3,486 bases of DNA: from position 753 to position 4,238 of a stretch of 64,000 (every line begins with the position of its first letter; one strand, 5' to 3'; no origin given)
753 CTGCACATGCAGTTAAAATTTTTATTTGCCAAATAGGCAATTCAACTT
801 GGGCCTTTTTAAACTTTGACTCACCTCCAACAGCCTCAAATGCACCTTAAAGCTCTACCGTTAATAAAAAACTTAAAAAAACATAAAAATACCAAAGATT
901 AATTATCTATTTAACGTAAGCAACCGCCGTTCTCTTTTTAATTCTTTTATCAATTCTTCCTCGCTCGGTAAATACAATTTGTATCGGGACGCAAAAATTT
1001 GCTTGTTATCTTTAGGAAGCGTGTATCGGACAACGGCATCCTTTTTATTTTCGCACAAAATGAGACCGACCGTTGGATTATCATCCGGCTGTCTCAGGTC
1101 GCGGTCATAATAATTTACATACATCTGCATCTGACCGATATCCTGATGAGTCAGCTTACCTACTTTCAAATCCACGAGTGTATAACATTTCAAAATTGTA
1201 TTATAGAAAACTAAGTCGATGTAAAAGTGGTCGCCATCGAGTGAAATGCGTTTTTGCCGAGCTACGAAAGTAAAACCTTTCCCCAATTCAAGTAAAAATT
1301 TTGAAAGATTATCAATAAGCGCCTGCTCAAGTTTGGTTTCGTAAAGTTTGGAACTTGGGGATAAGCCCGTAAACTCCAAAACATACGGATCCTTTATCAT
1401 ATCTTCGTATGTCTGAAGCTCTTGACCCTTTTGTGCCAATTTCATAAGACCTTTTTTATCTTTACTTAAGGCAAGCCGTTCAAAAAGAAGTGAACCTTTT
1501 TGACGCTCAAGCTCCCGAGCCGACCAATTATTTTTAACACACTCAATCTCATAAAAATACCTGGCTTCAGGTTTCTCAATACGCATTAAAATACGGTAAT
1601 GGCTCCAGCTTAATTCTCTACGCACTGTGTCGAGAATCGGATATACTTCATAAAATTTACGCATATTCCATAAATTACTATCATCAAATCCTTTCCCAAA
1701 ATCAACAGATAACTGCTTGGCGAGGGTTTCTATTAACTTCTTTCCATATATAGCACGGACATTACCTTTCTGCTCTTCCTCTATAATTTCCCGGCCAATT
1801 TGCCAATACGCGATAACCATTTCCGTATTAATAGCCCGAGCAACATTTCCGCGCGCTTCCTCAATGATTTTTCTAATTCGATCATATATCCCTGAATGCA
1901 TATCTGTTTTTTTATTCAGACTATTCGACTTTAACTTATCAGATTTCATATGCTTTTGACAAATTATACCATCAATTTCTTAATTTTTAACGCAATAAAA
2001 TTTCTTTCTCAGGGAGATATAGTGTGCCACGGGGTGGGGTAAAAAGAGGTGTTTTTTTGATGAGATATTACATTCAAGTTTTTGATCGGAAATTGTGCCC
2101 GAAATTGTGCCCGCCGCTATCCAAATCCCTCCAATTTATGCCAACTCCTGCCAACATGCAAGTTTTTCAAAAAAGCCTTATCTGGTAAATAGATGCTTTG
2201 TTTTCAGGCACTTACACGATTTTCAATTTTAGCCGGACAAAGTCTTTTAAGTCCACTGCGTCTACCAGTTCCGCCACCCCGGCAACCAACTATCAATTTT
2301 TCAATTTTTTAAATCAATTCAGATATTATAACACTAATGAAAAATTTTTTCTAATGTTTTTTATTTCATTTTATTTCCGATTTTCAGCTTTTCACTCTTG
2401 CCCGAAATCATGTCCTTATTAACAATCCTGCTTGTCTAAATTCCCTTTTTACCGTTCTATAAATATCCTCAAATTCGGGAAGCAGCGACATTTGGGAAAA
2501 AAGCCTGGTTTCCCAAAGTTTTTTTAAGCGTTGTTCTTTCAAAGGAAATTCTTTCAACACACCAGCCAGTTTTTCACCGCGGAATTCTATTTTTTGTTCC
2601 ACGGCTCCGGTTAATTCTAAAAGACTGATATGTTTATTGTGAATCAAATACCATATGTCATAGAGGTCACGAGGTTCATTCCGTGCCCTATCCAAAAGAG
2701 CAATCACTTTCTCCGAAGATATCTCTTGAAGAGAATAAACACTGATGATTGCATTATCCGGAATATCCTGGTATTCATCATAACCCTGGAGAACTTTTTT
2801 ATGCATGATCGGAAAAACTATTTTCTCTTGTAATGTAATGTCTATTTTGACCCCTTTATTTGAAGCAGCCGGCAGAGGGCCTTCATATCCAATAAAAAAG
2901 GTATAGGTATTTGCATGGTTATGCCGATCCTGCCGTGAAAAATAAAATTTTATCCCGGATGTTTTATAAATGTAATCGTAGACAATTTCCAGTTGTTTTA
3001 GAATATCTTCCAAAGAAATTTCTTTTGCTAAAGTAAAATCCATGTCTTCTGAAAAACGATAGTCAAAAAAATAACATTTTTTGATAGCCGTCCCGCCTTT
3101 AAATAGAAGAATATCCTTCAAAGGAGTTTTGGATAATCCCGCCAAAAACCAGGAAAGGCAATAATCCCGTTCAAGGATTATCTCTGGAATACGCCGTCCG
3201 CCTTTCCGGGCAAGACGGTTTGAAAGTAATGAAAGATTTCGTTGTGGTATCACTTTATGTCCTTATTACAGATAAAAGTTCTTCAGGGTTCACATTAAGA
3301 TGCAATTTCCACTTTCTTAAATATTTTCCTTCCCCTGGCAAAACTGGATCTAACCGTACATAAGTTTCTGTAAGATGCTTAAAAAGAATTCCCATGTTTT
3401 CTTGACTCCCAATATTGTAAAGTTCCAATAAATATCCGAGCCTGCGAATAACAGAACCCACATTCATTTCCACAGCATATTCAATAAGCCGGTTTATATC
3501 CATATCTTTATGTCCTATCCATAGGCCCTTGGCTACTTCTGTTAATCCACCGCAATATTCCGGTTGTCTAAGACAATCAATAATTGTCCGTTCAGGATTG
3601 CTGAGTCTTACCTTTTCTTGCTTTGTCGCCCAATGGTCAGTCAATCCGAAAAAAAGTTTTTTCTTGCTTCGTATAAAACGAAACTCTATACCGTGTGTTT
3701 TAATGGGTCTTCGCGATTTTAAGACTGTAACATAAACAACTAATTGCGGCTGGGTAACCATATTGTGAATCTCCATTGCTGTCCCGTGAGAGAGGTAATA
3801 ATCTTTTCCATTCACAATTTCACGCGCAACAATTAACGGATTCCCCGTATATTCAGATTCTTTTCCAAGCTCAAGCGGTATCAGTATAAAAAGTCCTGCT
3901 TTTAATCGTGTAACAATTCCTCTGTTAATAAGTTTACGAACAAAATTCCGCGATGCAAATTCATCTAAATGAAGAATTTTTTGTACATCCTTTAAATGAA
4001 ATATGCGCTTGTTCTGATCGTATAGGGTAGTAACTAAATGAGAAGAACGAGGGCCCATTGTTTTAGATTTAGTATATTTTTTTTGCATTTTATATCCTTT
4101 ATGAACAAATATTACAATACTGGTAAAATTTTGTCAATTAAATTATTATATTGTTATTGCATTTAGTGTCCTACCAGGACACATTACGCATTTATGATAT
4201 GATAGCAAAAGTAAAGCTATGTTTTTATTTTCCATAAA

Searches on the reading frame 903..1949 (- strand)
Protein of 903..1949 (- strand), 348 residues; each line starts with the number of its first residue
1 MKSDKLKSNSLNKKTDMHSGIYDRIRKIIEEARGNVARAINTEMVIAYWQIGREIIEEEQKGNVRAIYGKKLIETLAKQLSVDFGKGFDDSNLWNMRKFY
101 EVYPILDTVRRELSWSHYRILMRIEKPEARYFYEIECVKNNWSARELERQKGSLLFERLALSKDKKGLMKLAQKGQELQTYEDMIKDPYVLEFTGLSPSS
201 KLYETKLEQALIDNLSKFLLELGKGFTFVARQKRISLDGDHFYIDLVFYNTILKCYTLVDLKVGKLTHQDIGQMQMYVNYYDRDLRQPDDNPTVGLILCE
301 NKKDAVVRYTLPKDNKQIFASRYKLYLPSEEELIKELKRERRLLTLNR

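Call 71: search_protein_families(library=pfam, proteins=[window:903-1949:-], max_evalue=0.001)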
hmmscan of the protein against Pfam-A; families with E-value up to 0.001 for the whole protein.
window:903-1949:- (348 aa): 2 families
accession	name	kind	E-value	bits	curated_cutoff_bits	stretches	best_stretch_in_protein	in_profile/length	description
PF06250.17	YhcG_C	-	1e-59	201.3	32.5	1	183-337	2-156/157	YhcG PDDEXK nuclease domain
PF17761.7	DUF1016_N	-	2.2e-47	161.1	32.8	1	25-158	2-137/137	DUF1016 N-terminal domain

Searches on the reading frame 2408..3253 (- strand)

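Call 71: search_protein_families(library=pfam, proteins=[window:2408-3253:-], max_evalue=0.001)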
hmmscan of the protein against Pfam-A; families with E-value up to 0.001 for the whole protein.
window:2408-3253:- (281 aa): 1 family
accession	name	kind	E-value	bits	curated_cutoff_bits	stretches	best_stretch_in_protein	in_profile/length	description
PF08843.17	AbiEii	-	5.1e-34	118.7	22.5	1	35-265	1-236/238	Nucleotidyl transferase AbiEii toxin, Type IV TA system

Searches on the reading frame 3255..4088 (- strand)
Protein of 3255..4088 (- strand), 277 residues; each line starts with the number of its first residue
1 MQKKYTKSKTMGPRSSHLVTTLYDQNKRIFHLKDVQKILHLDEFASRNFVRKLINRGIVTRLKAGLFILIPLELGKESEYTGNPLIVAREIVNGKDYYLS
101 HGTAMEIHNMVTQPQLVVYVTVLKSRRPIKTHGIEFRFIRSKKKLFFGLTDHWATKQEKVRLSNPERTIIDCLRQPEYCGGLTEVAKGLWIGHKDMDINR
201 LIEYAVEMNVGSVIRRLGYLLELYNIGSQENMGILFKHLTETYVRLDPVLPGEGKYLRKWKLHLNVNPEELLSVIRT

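Call 71: search_protein_families(library=pfam, proteins=[window:3255-4088:-], max_evalue=0.001)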
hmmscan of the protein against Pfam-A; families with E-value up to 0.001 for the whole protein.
window:3255-4088:- (277 aa): 1 family
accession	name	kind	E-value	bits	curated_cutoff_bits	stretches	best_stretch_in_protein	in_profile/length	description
PF09407.15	AbiEi_1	-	8.8e-11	42.6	22.2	1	94-223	15-142/142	AbiEi antitoxin C-terminal domain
